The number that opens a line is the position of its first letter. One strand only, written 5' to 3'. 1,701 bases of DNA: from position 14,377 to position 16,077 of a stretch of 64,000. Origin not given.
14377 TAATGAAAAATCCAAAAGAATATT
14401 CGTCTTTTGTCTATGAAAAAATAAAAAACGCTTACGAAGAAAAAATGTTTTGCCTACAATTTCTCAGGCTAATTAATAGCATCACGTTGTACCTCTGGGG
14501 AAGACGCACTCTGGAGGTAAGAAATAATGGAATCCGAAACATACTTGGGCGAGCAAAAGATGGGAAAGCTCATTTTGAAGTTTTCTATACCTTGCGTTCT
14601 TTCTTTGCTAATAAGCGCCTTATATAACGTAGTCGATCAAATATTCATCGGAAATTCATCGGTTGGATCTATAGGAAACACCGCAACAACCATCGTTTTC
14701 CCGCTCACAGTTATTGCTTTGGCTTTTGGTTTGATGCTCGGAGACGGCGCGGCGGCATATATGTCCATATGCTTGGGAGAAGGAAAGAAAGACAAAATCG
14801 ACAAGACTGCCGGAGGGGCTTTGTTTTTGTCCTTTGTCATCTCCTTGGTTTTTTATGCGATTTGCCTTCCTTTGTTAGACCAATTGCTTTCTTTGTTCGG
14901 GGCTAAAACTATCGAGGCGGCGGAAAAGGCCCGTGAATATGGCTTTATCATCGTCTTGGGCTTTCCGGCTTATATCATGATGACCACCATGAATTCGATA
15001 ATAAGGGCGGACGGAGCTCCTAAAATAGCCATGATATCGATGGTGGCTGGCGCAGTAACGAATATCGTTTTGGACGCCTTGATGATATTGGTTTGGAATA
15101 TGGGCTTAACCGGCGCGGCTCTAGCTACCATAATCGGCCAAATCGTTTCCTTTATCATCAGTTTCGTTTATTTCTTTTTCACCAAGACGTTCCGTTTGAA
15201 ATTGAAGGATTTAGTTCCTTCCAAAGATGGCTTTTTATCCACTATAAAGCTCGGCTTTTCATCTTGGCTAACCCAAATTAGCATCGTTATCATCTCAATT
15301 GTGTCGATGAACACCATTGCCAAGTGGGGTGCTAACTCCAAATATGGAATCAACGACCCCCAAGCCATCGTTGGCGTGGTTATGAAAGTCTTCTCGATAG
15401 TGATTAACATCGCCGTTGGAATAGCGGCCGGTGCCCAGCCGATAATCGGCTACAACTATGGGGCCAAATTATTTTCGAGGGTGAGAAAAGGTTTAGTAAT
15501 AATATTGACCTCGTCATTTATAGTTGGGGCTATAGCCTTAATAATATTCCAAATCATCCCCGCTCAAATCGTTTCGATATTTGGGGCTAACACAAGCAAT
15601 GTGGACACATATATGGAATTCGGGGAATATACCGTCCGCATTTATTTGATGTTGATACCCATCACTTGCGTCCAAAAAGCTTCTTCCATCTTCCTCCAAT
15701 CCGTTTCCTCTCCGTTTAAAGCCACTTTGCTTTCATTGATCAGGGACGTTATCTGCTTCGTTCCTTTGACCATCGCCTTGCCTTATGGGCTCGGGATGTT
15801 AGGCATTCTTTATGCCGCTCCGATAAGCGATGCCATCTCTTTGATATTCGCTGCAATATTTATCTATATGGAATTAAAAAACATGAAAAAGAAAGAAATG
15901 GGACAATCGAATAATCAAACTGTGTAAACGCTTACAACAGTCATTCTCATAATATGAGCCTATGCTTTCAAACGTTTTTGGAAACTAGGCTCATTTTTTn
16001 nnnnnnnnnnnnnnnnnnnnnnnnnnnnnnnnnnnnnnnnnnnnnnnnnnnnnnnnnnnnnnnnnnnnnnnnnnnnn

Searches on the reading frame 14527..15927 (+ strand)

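Call 53: search_protein_families(library=pfam, proteins=[window:14527-15927:+], max_evalue=0.00001)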
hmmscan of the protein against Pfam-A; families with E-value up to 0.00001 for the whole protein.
window:14527-15927:+ (466 aa): 2 families
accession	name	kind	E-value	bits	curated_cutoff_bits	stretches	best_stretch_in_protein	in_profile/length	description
PF01554.23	MatE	-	6.1e-33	114.2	24.9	2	22-184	1-160/161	MatE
PF01943.22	Polysacc_synt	-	2.1e-06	27.8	28.2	0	89-259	72-231/274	Polysaccharide biosynthesis protein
